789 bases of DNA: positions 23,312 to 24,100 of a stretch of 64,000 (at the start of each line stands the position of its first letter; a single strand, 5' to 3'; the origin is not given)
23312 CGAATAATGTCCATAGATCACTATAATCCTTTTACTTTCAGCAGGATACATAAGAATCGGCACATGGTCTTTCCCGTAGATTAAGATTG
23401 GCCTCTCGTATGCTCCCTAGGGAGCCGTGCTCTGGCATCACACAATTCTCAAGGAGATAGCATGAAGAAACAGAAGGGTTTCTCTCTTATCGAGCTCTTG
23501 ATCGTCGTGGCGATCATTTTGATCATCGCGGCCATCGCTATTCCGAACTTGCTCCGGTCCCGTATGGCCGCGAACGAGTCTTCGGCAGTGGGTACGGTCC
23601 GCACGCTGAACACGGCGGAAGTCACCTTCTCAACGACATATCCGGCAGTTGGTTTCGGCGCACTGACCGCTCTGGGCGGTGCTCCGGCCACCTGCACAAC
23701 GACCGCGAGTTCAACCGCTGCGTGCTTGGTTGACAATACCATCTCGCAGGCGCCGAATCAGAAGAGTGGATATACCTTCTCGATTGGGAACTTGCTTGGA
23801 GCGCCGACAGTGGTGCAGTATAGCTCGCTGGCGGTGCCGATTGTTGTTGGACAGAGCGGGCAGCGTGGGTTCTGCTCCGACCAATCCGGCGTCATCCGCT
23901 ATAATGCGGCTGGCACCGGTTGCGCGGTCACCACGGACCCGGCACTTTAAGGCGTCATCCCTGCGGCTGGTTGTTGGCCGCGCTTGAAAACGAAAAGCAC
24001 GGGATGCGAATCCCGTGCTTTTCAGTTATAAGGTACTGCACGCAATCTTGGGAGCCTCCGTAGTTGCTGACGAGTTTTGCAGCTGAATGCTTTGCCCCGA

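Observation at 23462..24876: Two pilin genes ~99% identical only between start and stop codons: concerted evolution rather than recent duplication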

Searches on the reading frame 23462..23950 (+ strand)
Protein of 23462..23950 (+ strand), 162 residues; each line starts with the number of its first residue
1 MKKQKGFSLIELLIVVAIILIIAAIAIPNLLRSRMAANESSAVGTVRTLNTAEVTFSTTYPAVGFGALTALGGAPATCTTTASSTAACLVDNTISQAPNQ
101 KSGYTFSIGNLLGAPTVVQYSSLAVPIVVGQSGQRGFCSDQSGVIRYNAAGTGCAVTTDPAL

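Call 9: find_encoding_contigs(protein=window:23462-23950:+, flank=10000, max_places=10)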
Protein window:23462-23950:+ (162 aa): 13 contigs read that carry it; 10 places shown.
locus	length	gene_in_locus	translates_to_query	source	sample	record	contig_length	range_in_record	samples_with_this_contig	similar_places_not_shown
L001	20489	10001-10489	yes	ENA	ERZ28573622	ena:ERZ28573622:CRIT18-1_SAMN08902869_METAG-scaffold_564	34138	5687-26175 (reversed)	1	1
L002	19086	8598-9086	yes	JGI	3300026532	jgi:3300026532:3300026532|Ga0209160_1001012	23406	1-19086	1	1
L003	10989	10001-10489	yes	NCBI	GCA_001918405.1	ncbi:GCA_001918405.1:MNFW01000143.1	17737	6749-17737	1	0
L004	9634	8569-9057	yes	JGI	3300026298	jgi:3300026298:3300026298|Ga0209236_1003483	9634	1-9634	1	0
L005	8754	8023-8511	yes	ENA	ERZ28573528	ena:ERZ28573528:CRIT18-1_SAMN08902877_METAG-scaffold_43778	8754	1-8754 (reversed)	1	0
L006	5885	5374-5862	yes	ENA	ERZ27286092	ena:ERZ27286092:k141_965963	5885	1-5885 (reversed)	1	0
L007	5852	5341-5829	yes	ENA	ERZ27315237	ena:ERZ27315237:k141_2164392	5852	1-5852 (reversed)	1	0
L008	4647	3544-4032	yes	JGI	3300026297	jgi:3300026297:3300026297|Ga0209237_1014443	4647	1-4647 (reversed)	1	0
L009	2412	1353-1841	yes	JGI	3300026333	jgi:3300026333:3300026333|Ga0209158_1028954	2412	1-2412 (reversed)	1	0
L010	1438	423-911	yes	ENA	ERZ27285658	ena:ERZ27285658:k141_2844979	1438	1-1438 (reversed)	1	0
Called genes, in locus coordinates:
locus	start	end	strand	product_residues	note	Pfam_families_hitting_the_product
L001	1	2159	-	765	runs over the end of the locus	PF00672:HAMP, PF00989:PAS (weak), PF13188:PAS_8 (weak), PF08448:PAS_4 (weak), PF00512:HisKA, PF02518:HATPase_c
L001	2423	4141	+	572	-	PF05157:MshEN, PF00437:T2SSE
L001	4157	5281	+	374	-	PF00437:T2SSE, PF13401:AAA_22 (faint)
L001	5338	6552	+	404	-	PF28597:T2SSF_N, PF00482:T2SSF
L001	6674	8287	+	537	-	PF25323:6TM_PilS, PF00989:PAS, PF08448:PAS_4, PF13426:PAS_9, PF00512:HisKA, PF02518:HATPase_c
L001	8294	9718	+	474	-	PF00072:Response_reg, PF00158:Sigma54_activat, PF14532:Sigma54_activ_2, PF00004:AAA (weak), PF07728:AAA_5 (weak), PF25601:AAA_lid_14, PF02954:HTH_8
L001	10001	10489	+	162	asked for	PF07963:N_methyl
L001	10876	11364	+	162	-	PF07963:N_methyl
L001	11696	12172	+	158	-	PF07963:N_methyl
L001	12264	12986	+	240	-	PF09865:DUF2092 (faint), PF03548:LolA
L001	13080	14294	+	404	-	PF00482:T2SSF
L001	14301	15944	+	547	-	PF05157:MshEN, PF00437:T2SSE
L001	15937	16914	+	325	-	-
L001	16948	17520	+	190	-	-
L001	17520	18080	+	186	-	PF04350:PilO (weak)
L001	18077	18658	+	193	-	-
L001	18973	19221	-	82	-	-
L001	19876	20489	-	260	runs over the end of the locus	PF01464:SLT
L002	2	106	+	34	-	?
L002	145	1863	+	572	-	PF05157:MshEN, PF00437:T2SSE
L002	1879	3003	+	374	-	PF00437:T2SSE, PF13401:AAA_22 (faint)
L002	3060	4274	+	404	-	PF28597:T2SSF_N, PF00482:T2SSF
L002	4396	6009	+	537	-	PF25323:6TM_PilS, PF00989:PAS, PF08448:PAS_4, PF13426:PAS_9, PF00512:HisKA, PF02518:HATPase_c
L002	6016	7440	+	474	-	PF00072:Response_reg, PF00158:Sigma54_activat, PF14532:Sigma54_activ_2, PF00004:AAA (weak), PF07728:AAA_5 (weak), PF25601:AAA_lid_14, PF02954:HTH_8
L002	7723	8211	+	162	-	PF07963:N_methyl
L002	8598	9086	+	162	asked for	PF07963:N_methyl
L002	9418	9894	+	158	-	PF07963:N_methyl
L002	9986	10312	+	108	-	PF03548:LolA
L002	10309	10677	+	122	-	-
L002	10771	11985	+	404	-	PF00482:T2SSF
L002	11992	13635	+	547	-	PF05157:MshEN, PF00437:T2SSE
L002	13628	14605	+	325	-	-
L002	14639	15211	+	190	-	-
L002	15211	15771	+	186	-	PF04350:PilO (weak)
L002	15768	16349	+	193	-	-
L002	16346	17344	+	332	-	-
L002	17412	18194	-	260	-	PF01464:SLT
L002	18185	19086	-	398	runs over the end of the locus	PF00702:Hydrolase (faint), PF08282:Hydrolase_3, PF05116:S6PP (weak)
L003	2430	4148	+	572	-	PF05157:MshEN, PF00437:T2SSE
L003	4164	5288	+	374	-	PF00437:T2SSE, PF13401:AAA_22 (faint)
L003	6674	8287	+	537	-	PF25323:6TM_PilS, PF00989:PAS, PF08448:PAS_4, PF13426:PAS_9, PF00512:HisKA, PF02518:HATPase_c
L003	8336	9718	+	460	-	PF00072:Response_reg, PF00158:Sigma54_activat, PF14532:Sigma54_activ_2, PF00004:AAA (weak), PF07728:AAA_5 (weak), PF25601:AAA_lid_14, PF02954:HTH_8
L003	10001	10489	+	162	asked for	PF07963:N_methyl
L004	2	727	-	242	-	?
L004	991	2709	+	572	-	PF05157:MshEN, PF00437:T2SSE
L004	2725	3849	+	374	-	PF00437:T2SSE, PF13401:AAA_22 (faint)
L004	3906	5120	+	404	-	PF28597:T2SSF_N, PF00482:T2SSF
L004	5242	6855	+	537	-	PF25323:6TM_PilS, PF00989:PAS, PF08448:PAS_4, PF13426:PAS_9, PF00512:HisKA, PF02518:HATPase_c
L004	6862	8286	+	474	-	PF00072:Response_reg, PF00158:Sigma54_activat, PF14532:Sigma54_activ_2, PF00004:AAA (weak), PF07728:AAA_5 (weak), PF25601:AAA_lid_14, PF02954:HTH_8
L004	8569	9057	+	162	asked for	PF07963:N_methyl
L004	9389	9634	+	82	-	?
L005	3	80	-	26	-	?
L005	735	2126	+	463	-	PF00437:T2SSE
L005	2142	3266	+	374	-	PF00437:T2SSE, PF13401:AAA_22 (faint)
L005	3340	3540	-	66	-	-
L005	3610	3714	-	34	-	-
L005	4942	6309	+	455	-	PF00989:PAS, PF08448:PAS_4, PF13426:PAS_9, PF00512:HisKA, PF02518:HATPase_c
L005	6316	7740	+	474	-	PF00072:Response_reg, PF00158:Sigma54_activat, PF14532:Sigma54_activ_2, PF00004:AAA (weak), PF07728:AAA_5 (weak), PF25601:AAA_lid_14, PF02954:HTH_8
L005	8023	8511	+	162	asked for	PF07963:N_methyl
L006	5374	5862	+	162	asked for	PF07963:N_methyl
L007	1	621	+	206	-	?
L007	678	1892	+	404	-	PF28597:T2SSF_N, PF00482:T2SSF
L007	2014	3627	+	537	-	PF25323:6TM_PilS, PF00989:PAS, PF08448:PAS_4, PF13426:PAS_9, PF00512:HisKA, PF02518:HATPase_c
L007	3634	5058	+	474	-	PF00072:Response_reg, PF00158:Sigma54_activat, PF14532:Sigma54_activ_2, PF00004:AAA (weak), PF07728:AAA_5 (weak), PF25601:AAA_lid_14, PF02954:HTH_8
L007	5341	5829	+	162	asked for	PF07963:N_methyl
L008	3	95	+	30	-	?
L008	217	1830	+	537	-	PF25323:6TM_PilS, PF00989:PAS, PF08448:PAS_4, PF13426:PAS_9, PF00512:HisKA, PF02518:HATPase_c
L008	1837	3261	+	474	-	PF00072:Response_reg, PF00158:Sigma54_activat, PF14532:Sigma54_activ_2, PF00004:AAA (weak), PF07728:AAA_5 (weak), PF25601:AAA_lid_14, PF02954:HTH_8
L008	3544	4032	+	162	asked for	PF07963:N_methyl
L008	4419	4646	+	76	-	?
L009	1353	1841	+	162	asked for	PF07963:N_methyl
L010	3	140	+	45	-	?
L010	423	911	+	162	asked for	PF07963:N_methyl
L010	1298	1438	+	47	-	?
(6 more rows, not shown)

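Call 27: find_homologous_proteins(query=window:23462-23947:+, max_evalue=1e-20)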
Query window:23462-23947:+ (162 aa): 7957 proteins with E <= 1e-20 among 8000 candidates; the best 120 are listed.
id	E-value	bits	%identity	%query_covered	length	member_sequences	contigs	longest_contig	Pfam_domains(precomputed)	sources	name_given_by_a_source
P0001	6.3e-93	326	98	100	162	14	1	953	PF07963.18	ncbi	-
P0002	2.1e-75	269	83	100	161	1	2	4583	PF07963.18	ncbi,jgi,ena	-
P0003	8.8e-75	267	81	100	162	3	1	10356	PF07963.18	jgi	jgi:type IV pilus assembly protein PilA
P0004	1.3e-73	263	82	100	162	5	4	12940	PF07963.18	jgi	jgi:prepilin-type N-terminal cleavage/methylation domain-containing protein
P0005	2.3e-73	263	83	100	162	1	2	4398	PF07963.18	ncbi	-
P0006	1.8e-72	260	81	100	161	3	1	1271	PF07963.18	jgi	-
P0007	3.0e-72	259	80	100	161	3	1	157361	PF07963.18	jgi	jgi:type IV pilus assembly protein PilA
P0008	3.1e-72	259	81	100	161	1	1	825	PF07963.18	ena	-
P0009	8.4e-72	258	79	100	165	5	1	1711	PF07963.18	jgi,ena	-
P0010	1.3e-71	257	80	100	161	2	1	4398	PF07963.18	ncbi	-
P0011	2.7e-71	256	77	100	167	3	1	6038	PF07963.18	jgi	jgi:type IV pilus assembly protein PilA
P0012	6.8e-70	251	89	87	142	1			PF07963.18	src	-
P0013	7.7e-70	251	75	100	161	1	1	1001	PF07963.18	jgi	jgi:type IV pilus assembly protein PilA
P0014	1.2e-68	247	75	100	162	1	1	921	PF07963.18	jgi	jgi:type IV pilus assembly protein PilA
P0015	1.7e-68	247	77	100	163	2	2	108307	PF07963.18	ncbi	-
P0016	2.4e-68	246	76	99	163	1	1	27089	PF07963.18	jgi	-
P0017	2.5e-68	246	78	100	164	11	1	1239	PF07963.18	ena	-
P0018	9.7e-68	244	75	99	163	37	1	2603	PF07963.18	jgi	-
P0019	9.9e-68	244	74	98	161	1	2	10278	PF07963.18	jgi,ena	jgi:type IV pilus assembly protein PilA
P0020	1.0e-67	244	74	98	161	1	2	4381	PF07963.18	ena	-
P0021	2.7e-67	243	77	99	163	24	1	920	PF07963.18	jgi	-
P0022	1.9e-66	240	73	100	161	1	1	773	PF07963.18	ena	-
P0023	1.1e-65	238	70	98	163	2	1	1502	PF07963.18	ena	-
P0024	1.6e-65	237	77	99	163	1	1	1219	PF07963.18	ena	-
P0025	1.9e-65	237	75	100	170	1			PF07963.18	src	-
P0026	2.6e-65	237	75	100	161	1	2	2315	PF07963.18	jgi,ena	-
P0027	3.6e-65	236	74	100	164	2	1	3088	PF07963.18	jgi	jgi:type IV pilus assembly protein PilA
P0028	9.8e-65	235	75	100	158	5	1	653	PF07963.18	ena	-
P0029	1.9e-64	234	75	100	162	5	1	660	PF07963.18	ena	-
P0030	3.1e-64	233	78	100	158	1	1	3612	PF07963.18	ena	-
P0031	3.4e-64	233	75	100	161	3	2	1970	PF07963.18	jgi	jgi:type IV pilus assembly protein PilA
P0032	4.6e-64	232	71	98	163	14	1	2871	PF07963.18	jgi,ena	-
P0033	1.3e-63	231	75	99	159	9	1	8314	PF07963.18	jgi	jgi:type IV pilus assembly protein PilA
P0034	1.7e-63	231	71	100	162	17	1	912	PF07963.18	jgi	jgi:type IV pilus assembly protein PilA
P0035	2.0e-63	230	73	100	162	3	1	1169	PF07963.18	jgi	jgi:prepilin-type N-terminal cleavage/methylation domain-containing protein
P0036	2.2e-63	230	73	99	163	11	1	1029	PF07963.18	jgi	jgi:prepilin-type N-terminal cleavage/methylation domain-containing protein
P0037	2.6e-63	230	70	98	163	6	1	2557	PF07963.18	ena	-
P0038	2.8e-63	230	73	100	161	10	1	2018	PF07963.18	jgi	jgi:type IV pilus assembly protein PilA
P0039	3.4e-63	230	73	100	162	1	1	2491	PF07963.18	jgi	jgi:type IV pilus assembly protein PilA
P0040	3.6e-63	230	74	100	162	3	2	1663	PF07963.18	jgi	jgi:type IV pilus assembly protein PilA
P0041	4.1e-63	229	73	100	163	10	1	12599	PF07963.18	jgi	jgi:type IV pilus assembly protein PilA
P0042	4.6e-63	229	70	100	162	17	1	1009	PF07963.18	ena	-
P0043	4.8e-63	229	73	100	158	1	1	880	PF07963.18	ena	-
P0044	1.1e-62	228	71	100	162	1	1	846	PF07963.18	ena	-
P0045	1.1e-62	228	74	99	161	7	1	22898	PF07963.18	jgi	jgi:prepilin-type N-terminal cleavage/methylation domain-containing protein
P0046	1.2e-62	228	75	100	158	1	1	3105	PF07963.18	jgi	jgi:type IV pilus assembly protein PilA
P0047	1.4e-62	228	75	100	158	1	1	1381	PF07963.18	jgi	jgi:type IV pilus assembly protein PilA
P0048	2.2e-62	227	71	100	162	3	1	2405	PF07963.18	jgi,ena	-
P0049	4.4e-62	226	72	98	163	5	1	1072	PF07963.18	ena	-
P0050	6.4e-62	226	75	100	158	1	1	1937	PF07963.18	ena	-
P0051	6.8e-62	225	72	99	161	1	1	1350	PF07963.18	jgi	jgi:prepilin-type N-terminal cleavage/methylation domain-containing protein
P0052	9.4e-62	225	73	100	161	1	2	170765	PF07963.18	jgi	jgi:type IV pilus assembly protein PilA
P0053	9.7e-62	225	70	100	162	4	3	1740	PF07963.18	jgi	jgi:prepilin-type N-terminal cleavage/methylation domain-containing protein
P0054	1.0e-61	225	66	98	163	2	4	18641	PF07963.18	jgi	jgi:type IV pilus assembly protein PilA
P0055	1.0e-61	225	75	99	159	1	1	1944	PF07963.18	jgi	jgi:type IV pilus assembly protein PilA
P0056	1.0e-61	225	73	99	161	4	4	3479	PF07963.18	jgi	jgi:prepilin-type N-terminal cleavage/methylation domain-containing protein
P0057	1.1e-61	225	71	99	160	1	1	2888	PF07963.18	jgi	jgi:type IV pilus assembly protein PilA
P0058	1.4e-61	224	71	100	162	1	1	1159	PF07963.18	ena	-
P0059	1.5e-61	224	72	99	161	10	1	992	PF07963.18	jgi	jgi:type IV pilus assembly protein PilA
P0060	1.7e-61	224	72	100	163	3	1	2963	PF07963.18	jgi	jgi:type IV pilus assembly protein PilA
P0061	1.8e-61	224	73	99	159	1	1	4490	PF07963.18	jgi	jgi:prepilin-type N-terminal cleavage/methylation domain-containing protein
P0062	2.9e-61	223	72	100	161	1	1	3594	PF07963.18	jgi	jgi:type IV pilus assembly protein PilA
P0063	3.9e-61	223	70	99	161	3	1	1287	PF07963.18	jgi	jgi:type IV pilus assembly protein PilA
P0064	4.2e-61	223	71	100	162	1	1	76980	PF07963.18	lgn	-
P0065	4.2e-61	223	70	99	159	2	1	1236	PF07963.18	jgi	-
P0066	4.3e-61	223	70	98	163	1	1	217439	PF07963.18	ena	-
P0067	4.7e-61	223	69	98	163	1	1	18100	PF07963.18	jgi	jgi:type IV pilus assembly protein PilA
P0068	5.6e-61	222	72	100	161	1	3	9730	PF07963.18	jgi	jgi:type IV pilus assembly protein PilA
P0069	5.6e-61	222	73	100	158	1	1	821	PF07963.18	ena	-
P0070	1.1e-60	222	72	99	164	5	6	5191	PF07963.18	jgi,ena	jgi:prepilin-type N-terminal cleavage/methylation domain-containing protein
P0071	1.4e-60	221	73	100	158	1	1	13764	PF07963.18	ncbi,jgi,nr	ncbi:MAG: putative Pilin, type [Candidatus Acidoferrum typicum]|jgi:prepilin-type N-terminal cleavag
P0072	1.7e-60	221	69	100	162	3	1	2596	PF07963.18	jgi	jgi:type IV pilus assembly protein PilA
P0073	1.8e-60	221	70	99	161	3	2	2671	PF07963.18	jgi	jgi:type IV pilus assembly protein PilA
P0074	2.3e-60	220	71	99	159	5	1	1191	PF07963.18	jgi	jgi:type IV pilus assembly protein PilA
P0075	2.3e-60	220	71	99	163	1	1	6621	PF07963.18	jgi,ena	-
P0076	2.6e-60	220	69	99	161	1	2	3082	PF07963.18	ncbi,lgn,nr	ncbi:MAG TPA: prepilin-type N-terminal cleavage/methylation domain-containing protein [Candidatus Ac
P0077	2.6e-60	220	71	100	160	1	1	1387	PF07963.18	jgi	jgi:type IV pilus assembly protein PilA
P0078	3.1e-60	220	76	93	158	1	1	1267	PF07963.18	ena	-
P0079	3.6e-60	220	70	98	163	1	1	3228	PF07963.18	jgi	-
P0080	3.9e-60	220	71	100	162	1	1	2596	PF07963.18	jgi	jgi:type IV pilus assembly protein PilA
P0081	4.4e-60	220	72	99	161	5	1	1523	PF07963.18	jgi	jgi:prepilin-type N-terminal cleavage/methylation domain-containing protein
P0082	4.7e-60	219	71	99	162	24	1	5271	PF07963.18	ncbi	-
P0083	5.0e-60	219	70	99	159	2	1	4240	PF07963.18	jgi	jgi:type IV pilus assembly protein PilA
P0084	6.4e-60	219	68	99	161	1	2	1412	PF07963.18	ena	-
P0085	7.7e-60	219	70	100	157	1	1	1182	PF07963.18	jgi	jgi:prepilin-type N-terminal cleavage/methylation domain-containing protein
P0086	9.5e-60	218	70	100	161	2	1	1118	PF07963.18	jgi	jgi:type IV pilus assembly protein PilA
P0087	9.8e-60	218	71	100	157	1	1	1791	PF07963.18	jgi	jgi:type IV pilus assembly protein PilA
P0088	1.2e-59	218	68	98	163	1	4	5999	PF07963.18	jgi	jgi:type IV pilus assembly protein PilA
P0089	1.2e-59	218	69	100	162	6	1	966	PF07963.18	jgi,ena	jgi:prepilin-type N-terminal cleavage/methylation domain-containing protein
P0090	1.5e-59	218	75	93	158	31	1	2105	PF07963.18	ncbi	-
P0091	1.8e-59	218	69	99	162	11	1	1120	PF07963.18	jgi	-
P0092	1.9e-59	218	68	98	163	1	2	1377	PF07963.18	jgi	-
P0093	1.9e-59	218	75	93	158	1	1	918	PF07963.18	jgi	jgi:type IV pilus assembly protein PilA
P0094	2.4e-59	217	68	100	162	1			PF07963.18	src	-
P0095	2.6e-59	217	68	100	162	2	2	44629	PF07963.18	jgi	-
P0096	2.7e-59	217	74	93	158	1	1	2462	PF07963.18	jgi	jgi:type IV pilus assembly protein PilA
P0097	2.8e-59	217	70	98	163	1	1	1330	PF07963.18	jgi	jgi:type IV pilus assembly protein PilA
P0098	2.8e-59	217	74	93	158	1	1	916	PF07963.18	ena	-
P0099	2.8e-59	217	74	93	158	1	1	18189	PF07963.18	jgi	jgi:type IV pilus assembly protein PilA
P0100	3.0e-59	217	68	100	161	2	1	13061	PF07963.18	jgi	jgi:prepilin-type N-terminal cleavage/methylation domain-containing protein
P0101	3.1e-59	217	71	100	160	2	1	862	PF07963.18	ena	-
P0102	4.9e-59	216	71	100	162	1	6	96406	PF07963.18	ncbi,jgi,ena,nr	ncbi:MAG TPA: prepilin-type N-terminal cleavage/methylation domain-containing protein [Candidatus Cy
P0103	6.8e-59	216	75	93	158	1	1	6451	PF07963.18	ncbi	-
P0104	7.1e-59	216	73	93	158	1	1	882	PF07963.18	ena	-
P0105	8.3e-59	215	73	99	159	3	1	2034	PF07963.18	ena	-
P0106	9.8e-59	215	73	93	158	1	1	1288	PF07963.18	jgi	jgi:type IV pilus assembly protein PilA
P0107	1.0e-58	215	70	95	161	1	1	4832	PF07963.18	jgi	jgi:type IV pilus assembly protein PilA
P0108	1.0e-58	215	74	93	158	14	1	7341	PF07963.18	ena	-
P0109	1.1e-58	215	73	100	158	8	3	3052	PF07963.18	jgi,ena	-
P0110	1.2e-58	215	74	94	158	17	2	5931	PF07963.18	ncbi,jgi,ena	-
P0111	1.3e-58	215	74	94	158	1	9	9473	PF07963.18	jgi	jgi:prepilin-type N-terminal cleavage/methylation domain-containing protein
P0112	1.3e-58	215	72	100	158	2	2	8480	PF07963.18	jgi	jgi:type IV pilus assembly protein PilA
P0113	1.3e-58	215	70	99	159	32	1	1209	PF07963.18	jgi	jgi:type IV pilus assembly protein PilA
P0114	1.6e-58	215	71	99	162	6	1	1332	PF07963.18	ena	-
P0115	1.9e-58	214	70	99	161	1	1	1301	PF07963.18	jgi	jgi:type IV pilus assembly protein PilA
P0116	2.1e-58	214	71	100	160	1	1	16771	PF07963.18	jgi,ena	-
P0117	2.8e-58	214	73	99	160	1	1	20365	PF07963.18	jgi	jgi:type IV pilus assembly protein PilA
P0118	3.5e-58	213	74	94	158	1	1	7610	PF07963.18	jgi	jgi:type IV pilus assembly protein PilA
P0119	3.8e-58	213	73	100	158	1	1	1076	PF07963.18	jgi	jgi:type IV pilus assembly protein PilA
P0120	4.2e-58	213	68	99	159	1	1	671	PF07963.18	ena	-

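Call 28: find_encoding_contigs(protein=P0005, flank=6000, max_places=3)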
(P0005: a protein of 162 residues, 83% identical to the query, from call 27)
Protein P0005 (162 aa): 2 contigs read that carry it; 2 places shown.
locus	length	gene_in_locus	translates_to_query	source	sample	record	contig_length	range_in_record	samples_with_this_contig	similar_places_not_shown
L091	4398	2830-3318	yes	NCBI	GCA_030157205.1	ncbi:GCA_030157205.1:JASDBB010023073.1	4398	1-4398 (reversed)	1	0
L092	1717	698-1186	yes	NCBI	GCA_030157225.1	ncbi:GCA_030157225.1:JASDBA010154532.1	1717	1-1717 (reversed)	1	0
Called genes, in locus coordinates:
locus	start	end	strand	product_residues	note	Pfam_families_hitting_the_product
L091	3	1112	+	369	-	?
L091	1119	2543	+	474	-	PF00072:Response_reg, PF00158:Sigma54_activat, PF14532:Sigma54_activ_2, PF00004:AAA (weak), PF07728:AAA_5 (weak), PF25601:AAA_lid_14, PF02954:HTH_8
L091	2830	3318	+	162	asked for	PF07963:N_methyl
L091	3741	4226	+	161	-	PF07963:N_methyl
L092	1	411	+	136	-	?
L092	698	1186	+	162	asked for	PF07963:N_methyl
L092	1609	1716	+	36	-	PF07963:N_methyl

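Call 29: find_encoding_contigs(protein=P0004, flank=6000, max_places=3)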
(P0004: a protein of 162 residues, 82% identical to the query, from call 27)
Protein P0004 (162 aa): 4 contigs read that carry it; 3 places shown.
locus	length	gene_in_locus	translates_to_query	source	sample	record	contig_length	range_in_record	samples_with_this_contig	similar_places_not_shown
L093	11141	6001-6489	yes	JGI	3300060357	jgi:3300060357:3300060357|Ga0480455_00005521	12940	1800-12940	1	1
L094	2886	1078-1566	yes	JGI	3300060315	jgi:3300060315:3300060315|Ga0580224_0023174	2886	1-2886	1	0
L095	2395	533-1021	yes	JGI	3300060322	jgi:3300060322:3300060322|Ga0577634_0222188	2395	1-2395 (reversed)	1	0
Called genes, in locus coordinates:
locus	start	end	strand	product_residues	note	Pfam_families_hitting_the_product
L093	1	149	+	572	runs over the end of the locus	PF05157:MshEN, PF00437:T2SSE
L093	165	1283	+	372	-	PF00437:T2SSE, PF13401:AAA_22 (faint)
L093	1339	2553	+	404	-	PF28597:T2SSF_N, PF00482:T2SSF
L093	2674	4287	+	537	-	PF25323:6TM_PilS, PF00989:PAS, PF08448:PAS_4, PF13426:PAS_9, PF00512:HisKA, PF02518:HATPase_c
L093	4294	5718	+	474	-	PF00072:Response_reg, PF00158:Sigma54_activat, PF14532:Sigma54_activ_2, PF00004:AAA (weak), PF07728:AAA_5 (weak), PF25601:AAA_lid_14, PF02954:HTH_8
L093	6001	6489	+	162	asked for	PF07963:N_methyl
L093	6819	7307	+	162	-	PF07963:N_methyl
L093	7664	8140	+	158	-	PF07963:N_methyl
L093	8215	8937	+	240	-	PF09865:DUF2092 (faint), PF03548:LolA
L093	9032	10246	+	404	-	PF00482:T2SSF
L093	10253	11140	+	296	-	?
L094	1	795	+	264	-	?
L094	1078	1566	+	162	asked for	PF07963:N_methyl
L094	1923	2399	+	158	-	PF07963:N_methyl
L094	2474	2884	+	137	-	?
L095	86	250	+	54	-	PF02954:HTH_8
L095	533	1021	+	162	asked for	PF07963:N_methyl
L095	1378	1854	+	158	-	PF07963:N_methyl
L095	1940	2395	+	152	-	?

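Call 30: find_encoding_contigs(protein=P0007, flank=6000, max_places=2)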
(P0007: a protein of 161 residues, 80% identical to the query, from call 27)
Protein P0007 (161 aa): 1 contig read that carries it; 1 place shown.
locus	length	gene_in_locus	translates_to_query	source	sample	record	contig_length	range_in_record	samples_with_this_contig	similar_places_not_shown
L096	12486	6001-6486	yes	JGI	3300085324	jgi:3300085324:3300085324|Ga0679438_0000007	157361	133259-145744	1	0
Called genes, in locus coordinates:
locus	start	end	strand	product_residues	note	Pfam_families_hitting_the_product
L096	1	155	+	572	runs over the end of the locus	PF05157:MshEN, PF00437:T2SSE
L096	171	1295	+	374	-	PF00437:T2SSE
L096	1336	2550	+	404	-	PF28597:T2SSF_N, PF00482:T2SSF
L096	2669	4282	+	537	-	PF25323:6TM_PilS, PF00989:PAS, PF08448:PAS_4, PF13426:PAS_9, PF00512:HisKA, PF02518:HATPase_c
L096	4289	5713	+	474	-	PF00072:Response_reg, PF00158:Sigma54_activat, PF14532:Sigma54_activ_2, PF00004:AAA (weak), PF07728:AAA_5 (weak), PF25601:AAA_lid_14, PF02954:HTH_8 (weak)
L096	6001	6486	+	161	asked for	PF07963:N_methyl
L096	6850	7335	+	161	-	PF07963:N_methyl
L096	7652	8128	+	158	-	PF07963:N_methyl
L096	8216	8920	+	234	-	PF09865:DUF2092 (faint), PF03548:LolA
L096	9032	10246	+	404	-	PF00482:T2SSF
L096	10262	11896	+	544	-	PF05157:MshEN, PF00437:T2SSE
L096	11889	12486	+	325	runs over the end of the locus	-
